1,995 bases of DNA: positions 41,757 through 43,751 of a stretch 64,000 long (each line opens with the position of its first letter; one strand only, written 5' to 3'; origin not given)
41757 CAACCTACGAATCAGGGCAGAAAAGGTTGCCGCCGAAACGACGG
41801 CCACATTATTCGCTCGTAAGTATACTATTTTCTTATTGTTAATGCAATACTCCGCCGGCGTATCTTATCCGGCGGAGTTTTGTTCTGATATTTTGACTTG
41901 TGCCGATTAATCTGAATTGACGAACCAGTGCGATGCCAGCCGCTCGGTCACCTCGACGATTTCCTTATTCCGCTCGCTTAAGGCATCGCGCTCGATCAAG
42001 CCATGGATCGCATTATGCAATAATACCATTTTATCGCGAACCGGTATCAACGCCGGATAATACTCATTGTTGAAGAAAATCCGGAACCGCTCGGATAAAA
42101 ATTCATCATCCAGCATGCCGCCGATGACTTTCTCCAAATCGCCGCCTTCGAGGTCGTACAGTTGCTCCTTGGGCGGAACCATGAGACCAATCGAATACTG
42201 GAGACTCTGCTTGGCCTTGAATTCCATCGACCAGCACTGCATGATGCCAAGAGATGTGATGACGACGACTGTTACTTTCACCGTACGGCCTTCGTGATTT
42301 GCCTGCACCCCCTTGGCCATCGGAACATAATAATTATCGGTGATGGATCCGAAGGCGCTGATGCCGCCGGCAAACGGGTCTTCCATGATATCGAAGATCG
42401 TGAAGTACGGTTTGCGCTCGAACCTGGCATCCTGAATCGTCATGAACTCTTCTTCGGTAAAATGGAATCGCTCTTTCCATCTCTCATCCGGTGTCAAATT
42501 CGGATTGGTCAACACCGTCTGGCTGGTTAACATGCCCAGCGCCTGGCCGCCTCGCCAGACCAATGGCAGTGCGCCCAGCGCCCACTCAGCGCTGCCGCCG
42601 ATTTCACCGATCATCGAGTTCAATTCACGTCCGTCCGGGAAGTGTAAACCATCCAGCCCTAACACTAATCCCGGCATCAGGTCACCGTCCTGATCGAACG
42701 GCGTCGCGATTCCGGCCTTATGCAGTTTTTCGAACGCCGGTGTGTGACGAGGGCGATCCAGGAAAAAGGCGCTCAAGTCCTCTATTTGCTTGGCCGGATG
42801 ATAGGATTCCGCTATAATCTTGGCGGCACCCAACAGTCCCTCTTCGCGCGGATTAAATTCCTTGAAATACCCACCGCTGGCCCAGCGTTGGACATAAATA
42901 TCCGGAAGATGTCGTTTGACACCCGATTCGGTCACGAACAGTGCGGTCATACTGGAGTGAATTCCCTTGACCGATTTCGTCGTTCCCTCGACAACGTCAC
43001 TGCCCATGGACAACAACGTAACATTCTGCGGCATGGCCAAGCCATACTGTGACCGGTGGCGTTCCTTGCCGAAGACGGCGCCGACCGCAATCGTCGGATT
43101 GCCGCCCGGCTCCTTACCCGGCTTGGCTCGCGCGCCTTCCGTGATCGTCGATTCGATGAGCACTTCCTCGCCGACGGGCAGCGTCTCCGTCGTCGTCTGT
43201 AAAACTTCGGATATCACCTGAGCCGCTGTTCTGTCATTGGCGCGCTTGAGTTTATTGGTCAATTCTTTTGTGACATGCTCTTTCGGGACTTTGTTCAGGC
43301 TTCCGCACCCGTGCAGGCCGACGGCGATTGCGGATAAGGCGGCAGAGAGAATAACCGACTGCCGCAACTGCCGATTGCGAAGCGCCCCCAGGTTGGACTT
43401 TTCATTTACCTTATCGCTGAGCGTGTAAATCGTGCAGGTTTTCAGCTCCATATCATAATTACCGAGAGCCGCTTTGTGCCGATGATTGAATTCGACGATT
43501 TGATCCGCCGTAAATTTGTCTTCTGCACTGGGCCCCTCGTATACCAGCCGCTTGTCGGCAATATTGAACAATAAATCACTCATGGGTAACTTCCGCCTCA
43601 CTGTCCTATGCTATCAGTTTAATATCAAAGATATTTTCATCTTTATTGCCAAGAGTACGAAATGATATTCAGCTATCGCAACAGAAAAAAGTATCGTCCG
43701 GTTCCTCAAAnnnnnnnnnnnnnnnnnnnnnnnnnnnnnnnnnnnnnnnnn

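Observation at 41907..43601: GlpX-like phosphatase domain embedded in a 564-aa protein with an internal lipoprotein-type signal and a long C-terminal extension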

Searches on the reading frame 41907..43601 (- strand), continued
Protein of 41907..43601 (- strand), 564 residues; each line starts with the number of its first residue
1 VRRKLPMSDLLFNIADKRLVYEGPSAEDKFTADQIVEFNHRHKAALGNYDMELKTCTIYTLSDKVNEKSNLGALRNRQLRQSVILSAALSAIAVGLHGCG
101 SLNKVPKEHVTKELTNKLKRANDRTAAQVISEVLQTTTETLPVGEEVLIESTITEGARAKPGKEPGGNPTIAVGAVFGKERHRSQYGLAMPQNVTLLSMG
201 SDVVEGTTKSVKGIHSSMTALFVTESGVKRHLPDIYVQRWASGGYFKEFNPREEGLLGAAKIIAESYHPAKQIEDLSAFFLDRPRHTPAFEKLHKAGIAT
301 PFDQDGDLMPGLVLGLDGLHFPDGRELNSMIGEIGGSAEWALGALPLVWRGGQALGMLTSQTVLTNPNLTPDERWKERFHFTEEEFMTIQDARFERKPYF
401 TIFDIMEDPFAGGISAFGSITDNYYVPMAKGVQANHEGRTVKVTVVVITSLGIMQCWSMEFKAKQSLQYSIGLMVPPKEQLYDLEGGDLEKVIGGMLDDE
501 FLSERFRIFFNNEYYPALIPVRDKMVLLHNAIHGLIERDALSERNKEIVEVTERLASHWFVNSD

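Call 78: search_protein_families(library=ncbifam, proteins=[L091:5714-6934:+, L092:5325-6422:+, L093:5312-6868:+, L091:8813-10102:+, L002:6607-7812:+, L091:10169-11179:+], max_evalue=0.00001)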
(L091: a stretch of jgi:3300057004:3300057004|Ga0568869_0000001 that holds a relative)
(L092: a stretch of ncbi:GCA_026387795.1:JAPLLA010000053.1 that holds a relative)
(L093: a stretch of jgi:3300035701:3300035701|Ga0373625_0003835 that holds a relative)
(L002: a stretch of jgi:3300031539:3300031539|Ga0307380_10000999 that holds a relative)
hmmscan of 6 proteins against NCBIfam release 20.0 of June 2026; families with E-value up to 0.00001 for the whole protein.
L091:5714-6934:+ (406 aa): 7 families
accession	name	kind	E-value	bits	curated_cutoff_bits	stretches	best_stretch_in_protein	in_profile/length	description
TIGR00167.1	cbbA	subfamily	1.1e-14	54.5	215.6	1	40-192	20-147/290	ketose-bisphosphate aldolase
TIGR01859.1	fruc_bis_ald_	equivalog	6.1e-10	39.3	343.05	0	254-335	165-241/282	class II fructose-1,6-bisphosphate aldolase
NF041368.1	Fbpase2_Halo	equivalog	3.4e-09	36.1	500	0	256-328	183-256/333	class II fructose-bisphosphate aldolase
NF009497.0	PRK12857.1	equivalog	3.2e-07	29.9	423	0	257-330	170-238/284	class II fructose-1,6-bisphosphate aldolase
NF006042.0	PRK08185.1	subfamily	3.5e-07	29.8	405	0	257-346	168-254/287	hypothetical protein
NF006626.0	PRK09195.1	subfamily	1.8e-06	27.3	384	0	257-331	170-239/284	tagatose-bisphosphate aldolase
NF009374.0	PRK12737.1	subfamily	3.7e-06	26.2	383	0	257-327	170-235/284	tagatose-bisphosphate aldolase subunit GatY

L092:5325-6422:+ (365 aa): 18 families
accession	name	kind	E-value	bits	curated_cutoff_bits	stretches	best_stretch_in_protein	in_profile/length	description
TIGR01859.1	fruc_bis_ald_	equivalog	3.1e-27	96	343.05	1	71-293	30-239/282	class II fructose-1,6-bisphosphate aldolase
NF009497.0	PRK12857.1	equivalog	3e-25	89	423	1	130-294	71-242/284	class II fructose-1,6-bisphosphate aldolase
TIGR00167.1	cbbA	subfamily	4.4e-24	85.3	215.6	1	68-296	29-250/290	ketose-bisphosphate aldolase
NF006626.0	PRK09195.1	subfamily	4e-23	82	384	1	131-295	72-243/284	tagatose-bisphosphate aldolase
NF005284.0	PRK06801.1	equivalog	1.1e-22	80.8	406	1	119-295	63-244/286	ketose 1,6-bisphosphate aldolase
NF005943.0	PRK07998.1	equivalog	2.3e-22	79.8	364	1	130-295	71-240/283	class II aldolase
NF005288.0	PRK06806.1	equivalog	7.8e-22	77.8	396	1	132-295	73-241/281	class II fructose-bisphosphate aldolase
TIGR01858.1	tag_bisphos_ald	equivalog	3.1e-20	72.4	443.55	1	133-298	72-244/282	tagatose bisphosphate family class II aldolase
NF009374.0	PRK12737.1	subfamily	5.5e-20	71.5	383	1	132-290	73-238/284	tagatose-bisphosphate aldolase subunit GatY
NF005481.0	PRK07084.1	equivalog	1.3e-18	67.3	511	1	131-270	86-237/324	class II fructose-bisphosphate aldolase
NF005590.0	PRK07315.1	equivalog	2.4e-18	66.5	443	1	133-295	77-243/293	class II fructose-bisphosphate aldolase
NF006042.0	PRK08185.1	subfamily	6.1e-18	65.1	405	1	116-287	58-235/287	hypothetical protein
NF006376.0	PRK08610.1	equivalog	1.1e-16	61.4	527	1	113-286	58-235/286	class II fructose-bisphosphate aldolase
NF005823.0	PRK07709.1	equivalog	2.5e-16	60.3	545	1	113-286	58-235/285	class II fructose-bisphosphate aldolase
NF009375.0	PRK12738.1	equivalog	4.3e-13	49.1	542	1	133-298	74-246/286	tagatose-bisphosphate aldolase subunit KbaY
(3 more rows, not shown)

L093:5312-6868:+ (518 aa): 0 families

L091:8813-10102:+ (429 aa): 11 families
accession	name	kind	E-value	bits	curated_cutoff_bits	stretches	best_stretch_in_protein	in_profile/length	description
NF041103.1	PFKA_PPi_Ttgales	equivalog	6e-65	219.9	550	1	29-422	1-369/407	diphosphate--fructose-6-phosphate 1-phosphotransferase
TIGR02483.1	PFK_mixed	subfamily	8.4e-42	143.4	430.55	1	29-387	2-313/325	phosphofructokinase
NF002872.1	PRK03202.1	subfamily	1.2e-39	136.3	253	1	29-387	3-292/323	ATP-dependent 6-phosphofructokinase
NF005482.0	PRK07085.1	subfamily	7.6e-32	110.5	446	2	24-298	71-321/558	diphosphate--fructose-6-phosphate 1-phosphotransferase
NF005301.0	PRK06830.1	equivalog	9.5e-30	103.4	400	1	25-370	80-387/445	ATP-dependent 6-phosphofructokinase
TIGR02477.1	PFKA_PPi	equivalog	3.3e-26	91.9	587.95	2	24-298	65-315/539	diphosphate--fructose-6-phosphate 1-phosphotransferase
NF010675.0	PRK14072.1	subfamily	1.7e-24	86.3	273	1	126-352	90-300/416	diphosphate--fructose-6-phosphate 1-phosphotransferase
TIGR02482.1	PFKA_ATP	equivalog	4.1e-23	81.9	371.35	1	28-305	1-236/301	6-phosphofructokinase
NF010674.0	PRK14071.1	equivalog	5.2e-21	75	544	1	29-387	7-323/360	ATP-dependent 6-phosphofructokinase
TIGR02478.1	6PF1K_euk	equivalog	5.2e-18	64.6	708.4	2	139-301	94-260/744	6-phosphofructokinase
NF005121.0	PRK06555.1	equivalog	2.4e-13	49.6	395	1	140-242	113-209/404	pyrophosphate--fructose-6-phosphate 1-phosphotransferase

L002:6607-7812:+ (401 aa): 11 families
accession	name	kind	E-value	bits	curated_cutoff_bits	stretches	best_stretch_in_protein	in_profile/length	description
NF002872.1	PRK03202.1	subfamily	3.3e-56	190.6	253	1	3-368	2-314/323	ATP-dependent 6-phosphofructokinase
TIGR02483.1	PFK_mixed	subfamily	8.5e-56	189.4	430.55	1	3-277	1-266/325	phosphofructokinase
TIGR02482.1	PFKA_ATP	equivalog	3.1e-39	134.8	371.35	1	3-221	1-215/301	6-phosphofructokinase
NF010674.0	PRK14071.1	equivalog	1.6e-37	129.3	544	1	2-280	5-279/360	ATP-dependent 6-phosphofructokinase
TIGR02478.1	6PF1K_euk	equivalog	2.9e-28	98.5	708.4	2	140-244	159-259/744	6-phosphofructokinase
NF010675.0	PRK14072.1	subfamily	9.2e-28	97.1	273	1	4-280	6-291/416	diphosphate--fructose-6-phosphate 1-phosphotransferase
NF041103.1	PFKA_PPi_Ttgales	equivalog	6.3e-25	88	550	1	4-361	1-356/407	diphosphate--fructose-6-phosphate 1-phosphotransferase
NF005301.0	PRK06830.1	equivalog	2.7e-21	75.6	400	1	3-362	83-419/445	ATP-dependent 6-phosphofructokinase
NF005482.0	PRK07085.1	subfamily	1e-09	37.5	446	1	3-235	75-314/558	diphosphate--fructose-6-phosphate 1-phosphotransferase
NF005121.0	PRK06555.1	equivalog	1.1e-08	34.3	395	1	2-181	4-202/404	pyrophosphate--fructose-6-phosphate 1-phosphotransferase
TIGR02477.1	PFKA_PPi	equivalog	4.4e-08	32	587.95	0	3-199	69-271/539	diphosphate--fructose-6-phosphate 1-phosphotransferase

L091:10169-11179:+ (336 aa): 0 families

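Call 84: search_protein_families(library=pfam, proteins=[P0200, P0170, P0136], max_evalue=0.01)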
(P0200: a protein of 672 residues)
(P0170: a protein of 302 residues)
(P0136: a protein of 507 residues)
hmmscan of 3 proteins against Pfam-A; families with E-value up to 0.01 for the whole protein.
P0200 (672 aa): 0 families

P0170 (302 aa): 1 family
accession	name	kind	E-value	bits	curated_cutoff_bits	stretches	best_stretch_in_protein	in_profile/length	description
PF03320.18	FBPase_glpX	-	2.4e-08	33.7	27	1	192-274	76-158/307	Bacterial fructose-1,6-bisphosphatase, glpX-encoded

P0136 (507 aa): 1 family
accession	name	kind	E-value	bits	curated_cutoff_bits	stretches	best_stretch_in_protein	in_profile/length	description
PF03320.18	FBPase_glpX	-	2.8e-07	30.2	27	1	63-224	76-231/307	Bacterial fructose-1,6-bisphosphatase, glpX-encoded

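Call 88: find_encoding_contigs(protein=P0223, flank=7000, max_places=2)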
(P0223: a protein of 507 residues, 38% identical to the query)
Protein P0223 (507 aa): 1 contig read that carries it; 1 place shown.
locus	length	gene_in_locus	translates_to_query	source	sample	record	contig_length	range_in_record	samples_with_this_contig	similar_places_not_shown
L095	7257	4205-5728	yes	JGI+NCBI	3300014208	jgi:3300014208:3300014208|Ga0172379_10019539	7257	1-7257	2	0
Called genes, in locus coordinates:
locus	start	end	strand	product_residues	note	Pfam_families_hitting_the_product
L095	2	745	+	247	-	PF01702:TGT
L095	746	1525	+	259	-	PF00218:IGPS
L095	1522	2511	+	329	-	-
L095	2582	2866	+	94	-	-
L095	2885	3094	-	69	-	-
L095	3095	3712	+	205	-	PF00005:ABC_tran, PF13304:AAA_21 (faint)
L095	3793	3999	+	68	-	PF10122:Zn_ribbon_Com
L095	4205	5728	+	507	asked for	PF03320:FBPase_glpX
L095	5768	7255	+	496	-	PF00365:PFK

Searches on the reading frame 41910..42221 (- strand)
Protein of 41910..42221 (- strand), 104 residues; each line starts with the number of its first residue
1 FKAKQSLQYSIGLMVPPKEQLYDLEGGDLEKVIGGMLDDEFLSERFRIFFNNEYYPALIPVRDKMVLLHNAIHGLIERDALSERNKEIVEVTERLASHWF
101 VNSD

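Call 70: search_protein_families(library=pfam, proteins=[window:41910-42221:-], max_evalue=10)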
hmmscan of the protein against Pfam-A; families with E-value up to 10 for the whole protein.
window:41910-42221:- (104 aa): 0 families

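Call 80: predict_structure(alignment_id=A5)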
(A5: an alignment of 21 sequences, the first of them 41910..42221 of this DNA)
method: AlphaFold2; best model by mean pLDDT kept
length: 104 residues; sequences in the alignment: 21
mean_pLDDT: 88.2   pTM: 0.78
mean pLDDT of the five models: 88.2, 88.1, 80.6, 80.3, 77.8
residues with pLDDT >= 90: 54; 70-90: 45; 50-70: 5; < 50: 0
segments of 3 or more residues with pLDDT < 50: none
pLDDT, mean of each block of 10 residues (from residue 1): 76 84 91 95 92 87 89 91 91 94 69
secondary structure, 60 per line:
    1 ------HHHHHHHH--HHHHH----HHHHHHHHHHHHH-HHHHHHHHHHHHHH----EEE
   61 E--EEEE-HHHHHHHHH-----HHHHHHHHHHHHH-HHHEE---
elements in order: H7-14 H17-21 H26-38 H40-53 E58-61 E64-67 H69-77 H83-95

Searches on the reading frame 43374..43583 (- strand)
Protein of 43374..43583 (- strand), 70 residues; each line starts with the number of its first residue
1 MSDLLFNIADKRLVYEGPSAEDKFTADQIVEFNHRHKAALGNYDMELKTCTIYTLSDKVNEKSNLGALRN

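Call 70: search_protein_families(library=pfam, proteins=[window:43374-43583:-], max_evalue=10)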
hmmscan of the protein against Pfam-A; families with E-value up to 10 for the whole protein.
window:43374-43583:- (70 aa): 0 families
